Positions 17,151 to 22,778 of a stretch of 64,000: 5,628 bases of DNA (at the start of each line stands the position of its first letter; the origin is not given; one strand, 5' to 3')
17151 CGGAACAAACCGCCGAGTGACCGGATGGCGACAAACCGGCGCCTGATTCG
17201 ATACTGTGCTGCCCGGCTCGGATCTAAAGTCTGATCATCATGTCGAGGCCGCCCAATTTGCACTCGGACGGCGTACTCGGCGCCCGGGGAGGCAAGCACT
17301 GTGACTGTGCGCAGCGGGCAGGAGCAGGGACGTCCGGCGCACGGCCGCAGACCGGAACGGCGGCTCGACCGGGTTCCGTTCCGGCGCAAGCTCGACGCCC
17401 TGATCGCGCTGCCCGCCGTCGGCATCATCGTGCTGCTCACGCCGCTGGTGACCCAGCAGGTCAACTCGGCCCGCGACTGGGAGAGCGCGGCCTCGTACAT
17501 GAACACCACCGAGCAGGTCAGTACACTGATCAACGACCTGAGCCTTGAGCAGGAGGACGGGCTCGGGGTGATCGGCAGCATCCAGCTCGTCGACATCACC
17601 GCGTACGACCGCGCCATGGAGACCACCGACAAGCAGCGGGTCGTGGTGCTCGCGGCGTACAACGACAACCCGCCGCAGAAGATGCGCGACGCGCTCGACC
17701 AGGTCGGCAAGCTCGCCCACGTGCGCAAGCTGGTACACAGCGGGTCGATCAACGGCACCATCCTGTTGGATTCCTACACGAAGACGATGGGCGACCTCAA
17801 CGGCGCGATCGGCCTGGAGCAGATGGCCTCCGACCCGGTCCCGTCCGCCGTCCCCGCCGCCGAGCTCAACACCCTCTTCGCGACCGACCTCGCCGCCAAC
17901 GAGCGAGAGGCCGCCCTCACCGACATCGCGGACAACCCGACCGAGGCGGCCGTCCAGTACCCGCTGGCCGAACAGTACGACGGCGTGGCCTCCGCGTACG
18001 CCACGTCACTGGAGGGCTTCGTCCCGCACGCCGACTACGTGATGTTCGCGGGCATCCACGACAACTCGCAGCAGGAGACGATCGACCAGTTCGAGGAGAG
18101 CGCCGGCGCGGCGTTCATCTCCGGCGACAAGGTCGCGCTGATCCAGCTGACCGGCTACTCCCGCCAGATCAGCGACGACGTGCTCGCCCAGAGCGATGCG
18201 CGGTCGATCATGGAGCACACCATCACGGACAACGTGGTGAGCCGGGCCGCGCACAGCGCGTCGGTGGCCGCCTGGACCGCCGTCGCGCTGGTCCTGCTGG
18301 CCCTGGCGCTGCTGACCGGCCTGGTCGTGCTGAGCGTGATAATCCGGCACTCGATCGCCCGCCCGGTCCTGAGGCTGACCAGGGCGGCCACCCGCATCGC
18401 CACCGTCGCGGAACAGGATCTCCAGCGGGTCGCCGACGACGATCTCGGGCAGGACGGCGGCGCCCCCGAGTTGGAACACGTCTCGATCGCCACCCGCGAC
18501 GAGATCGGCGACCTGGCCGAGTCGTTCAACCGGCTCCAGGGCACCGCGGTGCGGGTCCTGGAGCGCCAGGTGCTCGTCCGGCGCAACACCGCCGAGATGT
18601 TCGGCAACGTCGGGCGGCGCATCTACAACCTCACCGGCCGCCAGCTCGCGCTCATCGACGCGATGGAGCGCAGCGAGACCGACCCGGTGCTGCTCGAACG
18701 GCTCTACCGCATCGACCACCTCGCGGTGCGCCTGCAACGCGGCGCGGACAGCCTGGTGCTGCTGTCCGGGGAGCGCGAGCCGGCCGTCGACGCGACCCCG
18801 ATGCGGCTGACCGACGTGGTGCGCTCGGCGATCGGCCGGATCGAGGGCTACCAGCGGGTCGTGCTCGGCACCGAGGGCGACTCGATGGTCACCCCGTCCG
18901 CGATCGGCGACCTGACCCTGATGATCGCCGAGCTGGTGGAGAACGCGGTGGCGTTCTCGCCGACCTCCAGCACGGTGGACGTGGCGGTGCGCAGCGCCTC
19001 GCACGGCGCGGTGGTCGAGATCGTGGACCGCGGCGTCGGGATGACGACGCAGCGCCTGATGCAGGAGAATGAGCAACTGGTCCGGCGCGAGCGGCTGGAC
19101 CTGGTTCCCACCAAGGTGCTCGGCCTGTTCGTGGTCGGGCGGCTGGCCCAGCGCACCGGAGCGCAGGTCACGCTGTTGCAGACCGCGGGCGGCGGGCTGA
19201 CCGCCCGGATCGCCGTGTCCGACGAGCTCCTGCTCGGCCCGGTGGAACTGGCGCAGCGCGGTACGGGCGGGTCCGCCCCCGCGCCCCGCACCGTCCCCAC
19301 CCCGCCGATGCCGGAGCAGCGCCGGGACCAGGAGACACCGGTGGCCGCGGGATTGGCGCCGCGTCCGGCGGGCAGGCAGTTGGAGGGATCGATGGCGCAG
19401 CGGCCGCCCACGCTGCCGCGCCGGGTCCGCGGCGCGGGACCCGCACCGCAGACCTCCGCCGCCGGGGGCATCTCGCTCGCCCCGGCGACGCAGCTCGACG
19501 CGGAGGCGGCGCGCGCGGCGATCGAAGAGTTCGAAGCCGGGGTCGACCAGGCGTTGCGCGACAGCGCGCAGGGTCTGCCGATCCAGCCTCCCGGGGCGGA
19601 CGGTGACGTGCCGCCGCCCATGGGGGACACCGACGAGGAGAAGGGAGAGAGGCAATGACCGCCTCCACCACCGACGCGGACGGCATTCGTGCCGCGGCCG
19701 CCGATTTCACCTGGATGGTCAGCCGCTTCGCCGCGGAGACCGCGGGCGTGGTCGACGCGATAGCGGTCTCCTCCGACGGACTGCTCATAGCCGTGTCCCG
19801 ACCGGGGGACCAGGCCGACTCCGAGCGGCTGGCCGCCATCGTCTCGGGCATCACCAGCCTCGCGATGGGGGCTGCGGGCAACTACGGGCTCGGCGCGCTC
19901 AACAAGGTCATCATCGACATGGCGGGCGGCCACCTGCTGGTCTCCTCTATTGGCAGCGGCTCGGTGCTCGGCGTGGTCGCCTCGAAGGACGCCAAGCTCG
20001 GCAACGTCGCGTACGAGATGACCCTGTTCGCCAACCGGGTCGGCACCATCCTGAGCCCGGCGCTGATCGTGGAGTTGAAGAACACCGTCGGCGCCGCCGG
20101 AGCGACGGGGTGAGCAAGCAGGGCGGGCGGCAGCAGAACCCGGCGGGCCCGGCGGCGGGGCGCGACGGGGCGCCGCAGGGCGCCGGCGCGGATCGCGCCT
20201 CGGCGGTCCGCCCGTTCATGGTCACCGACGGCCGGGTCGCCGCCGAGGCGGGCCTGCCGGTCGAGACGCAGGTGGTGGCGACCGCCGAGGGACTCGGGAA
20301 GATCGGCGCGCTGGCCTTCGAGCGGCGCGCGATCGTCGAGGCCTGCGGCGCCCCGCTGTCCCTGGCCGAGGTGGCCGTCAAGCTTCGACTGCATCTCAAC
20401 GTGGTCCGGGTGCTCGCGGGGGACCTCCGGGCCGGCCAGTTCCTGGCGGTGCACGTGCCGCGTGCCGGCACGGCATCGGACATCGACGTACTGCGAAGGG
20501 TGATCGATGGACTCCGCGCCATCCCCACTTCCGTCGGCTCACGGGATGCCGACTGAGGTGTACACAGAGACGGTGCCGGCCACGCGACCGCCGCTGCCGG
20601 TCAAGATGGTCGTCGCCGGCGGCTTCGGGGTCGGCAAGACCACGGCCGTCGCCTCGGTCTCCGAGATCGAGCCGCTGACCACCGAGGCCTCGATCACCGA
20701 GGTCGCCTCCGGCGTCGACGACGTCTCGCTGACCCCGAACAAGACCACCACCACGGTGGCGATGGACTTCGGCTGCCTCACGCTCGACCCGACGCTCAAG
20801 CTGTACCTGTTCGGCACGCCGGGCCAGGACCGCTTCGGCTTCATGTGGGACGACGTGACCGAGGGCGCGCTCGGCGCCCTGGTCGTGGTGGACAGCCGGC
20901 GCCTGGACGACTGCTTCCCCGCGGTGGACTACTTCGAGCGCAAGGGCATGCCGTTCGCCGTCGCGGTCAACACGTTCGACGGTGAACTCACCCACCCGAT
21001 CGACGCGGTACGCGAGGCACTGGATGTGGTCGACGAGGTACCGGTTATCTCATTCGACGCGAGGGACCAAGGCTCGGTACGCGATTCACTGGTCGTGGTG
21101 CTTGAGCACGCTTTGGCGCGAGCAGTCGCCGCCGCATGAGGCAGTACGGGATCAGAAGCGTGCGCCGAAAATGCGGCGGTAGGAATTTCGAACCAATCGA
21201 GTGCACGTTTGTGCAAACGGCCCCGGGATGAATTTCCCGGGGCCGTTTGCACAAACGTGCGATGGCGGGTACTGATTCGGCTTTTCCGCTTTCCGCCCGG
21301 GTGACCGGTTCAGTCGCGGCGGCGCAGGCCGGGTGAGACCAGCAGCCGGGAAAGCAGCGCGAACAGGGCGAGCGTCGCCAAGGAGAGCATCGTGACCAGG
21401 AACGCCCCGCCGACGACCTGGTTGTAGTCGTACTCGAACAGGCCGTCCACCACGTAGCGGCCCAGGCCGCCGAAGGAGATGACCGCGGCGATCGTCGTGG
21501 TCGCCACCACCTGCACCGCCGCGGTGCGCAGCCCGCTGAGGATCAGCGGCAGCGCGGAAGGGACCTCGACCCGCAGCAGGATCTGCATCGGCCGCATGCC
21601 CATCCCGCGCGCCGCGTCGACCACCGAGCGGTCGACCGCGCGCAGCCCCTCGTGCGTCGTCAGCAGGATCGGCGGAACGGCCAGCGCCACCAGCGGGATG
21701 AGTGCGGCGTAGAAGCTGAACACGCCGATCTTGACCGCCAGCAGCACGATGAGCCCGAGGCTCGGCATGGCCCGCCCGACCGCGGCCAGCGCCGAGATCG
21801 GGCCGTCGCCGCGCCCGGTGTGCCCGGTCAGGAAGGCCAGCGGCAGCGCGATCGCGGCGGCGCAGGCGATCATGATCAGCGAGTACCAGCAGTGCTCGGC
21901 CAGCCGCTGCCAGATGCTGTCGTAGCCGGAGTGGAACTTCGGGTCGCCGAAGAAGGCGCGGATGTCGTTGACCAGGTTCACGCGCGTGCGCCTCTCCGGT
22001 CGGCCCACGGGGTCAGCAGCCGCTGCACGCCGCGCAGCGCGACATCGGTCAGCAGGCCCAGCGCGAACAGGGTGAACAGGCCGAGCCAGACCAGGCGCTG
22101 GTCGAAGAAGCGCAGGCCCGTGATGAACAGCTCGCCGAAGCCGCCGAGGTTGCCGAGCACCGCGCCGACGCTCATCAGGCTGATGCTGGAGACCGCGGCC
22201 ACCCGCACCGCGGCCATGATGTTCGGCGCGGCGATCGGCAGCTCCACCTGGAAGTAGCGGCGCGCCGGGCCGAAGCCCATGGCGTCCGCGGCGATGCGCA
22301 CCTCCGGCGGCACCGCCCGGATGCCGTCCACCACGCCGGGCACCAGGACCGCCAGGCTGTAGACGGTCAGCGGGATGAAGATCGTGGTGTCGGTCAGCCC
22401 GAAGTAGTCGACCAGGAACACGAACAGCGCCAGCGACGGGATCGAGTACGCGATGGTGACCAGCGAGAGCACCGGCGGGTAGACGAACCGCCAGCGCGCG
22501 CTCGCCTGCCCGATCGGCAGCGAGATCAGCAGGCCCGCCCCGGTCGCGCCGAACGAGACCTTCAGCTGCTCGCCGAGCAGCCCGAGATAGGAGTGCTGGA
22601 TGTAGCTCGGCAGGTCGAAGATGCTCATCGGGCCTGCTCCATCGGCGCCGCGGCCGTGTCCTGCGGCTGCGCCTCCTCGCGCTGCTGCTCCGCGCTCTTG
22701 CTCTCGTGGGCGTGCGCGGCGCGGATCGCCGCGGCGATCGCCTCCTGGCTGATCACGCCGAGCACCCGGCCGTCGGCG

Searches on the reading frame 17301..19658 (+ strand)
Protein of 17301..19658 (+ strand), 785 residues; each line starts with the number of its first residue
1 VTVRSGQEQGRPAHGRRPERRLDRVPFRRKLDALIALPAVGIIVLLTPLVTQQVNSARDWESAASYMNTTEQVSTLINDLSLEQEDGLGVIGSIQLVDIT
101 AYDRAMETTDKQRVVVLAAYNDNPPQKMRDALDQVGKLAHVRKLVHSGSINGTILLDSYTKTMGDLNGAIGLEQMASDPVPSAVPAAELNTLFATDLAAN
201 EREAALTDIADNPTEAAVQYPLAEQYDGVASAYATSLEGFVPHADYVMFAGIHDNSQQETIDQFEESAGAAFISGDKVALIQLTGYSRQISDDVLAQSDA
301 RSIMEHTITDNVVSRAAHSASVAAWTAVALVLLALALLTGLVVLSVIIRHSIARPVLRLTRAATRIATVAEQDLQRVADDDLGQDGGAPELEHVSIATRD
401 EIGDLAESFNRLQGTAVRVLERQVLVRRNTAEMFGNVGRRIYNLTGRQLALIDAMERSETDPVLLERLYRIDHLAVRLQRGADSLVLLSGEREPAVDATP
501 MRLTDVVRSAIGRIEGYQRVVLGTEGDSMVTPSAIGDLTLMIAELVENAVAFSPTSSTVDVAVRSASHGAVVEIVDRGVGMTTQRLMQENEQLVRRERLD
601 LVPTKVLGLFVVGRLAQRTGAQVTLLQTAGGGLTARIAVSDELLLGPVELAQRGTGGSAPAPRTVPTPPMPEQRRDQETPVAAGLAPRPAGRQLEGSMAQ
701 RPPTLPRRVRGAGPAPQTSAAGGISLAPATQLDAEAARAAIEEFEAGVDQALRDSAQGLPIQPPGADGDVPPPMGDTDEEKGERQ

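Call 15: search_protein_families(library=pfam, proteins=[window:17301-19658:+], max_evalue=0.00001)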
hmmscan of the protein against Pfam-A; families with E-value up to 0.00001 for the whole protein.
window:17301-19658:+ (785 aa): 2 families
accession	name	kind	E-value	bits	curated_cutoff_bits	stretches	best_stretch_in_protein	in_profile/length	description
PF02518.31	HATPase_c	-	3.8e-09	37.4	26.4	1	537-639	5-107/111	Histidine kinase-, DNA gyrase B-, and HSP90-like ATPase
PF00672.30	HAMP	-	6e-07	30.1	25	1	348-414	2-49/53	HAMP domain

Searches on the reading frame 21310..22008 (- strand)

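Call 15: search_protein_families(library=pfam, proteins=[window:21310-22008:-], max_evalue=0.00001)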
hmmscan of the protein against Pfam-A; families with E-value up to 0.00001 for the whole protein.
window:21310-22008:- (232 aa): 1 family
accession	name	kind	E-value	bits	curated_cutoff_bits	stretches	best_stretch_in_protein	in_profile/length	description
PF00528.27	BPD_transp_1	-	5.6e-23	82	26.4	1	55-229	2-183/184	Binding-protein-dependent transport system inner membrane component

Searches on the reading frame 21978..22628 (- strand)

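Call 15: search_protein_families(library=pfam, proteins=[window:21978-22628:-], max_evalue=0.00001)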
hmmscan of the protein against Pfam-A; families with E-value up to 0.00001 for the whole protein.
window:21978-22628:- (216 aa): 1 family
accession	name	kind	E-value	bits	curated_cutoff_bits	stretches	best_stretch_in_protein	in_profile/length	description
PF00528.27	BPD_transp_1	-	3.7e-19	69.6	26.4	1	37-203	2-180/184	Binding-protein-dependent transport system inner membrane component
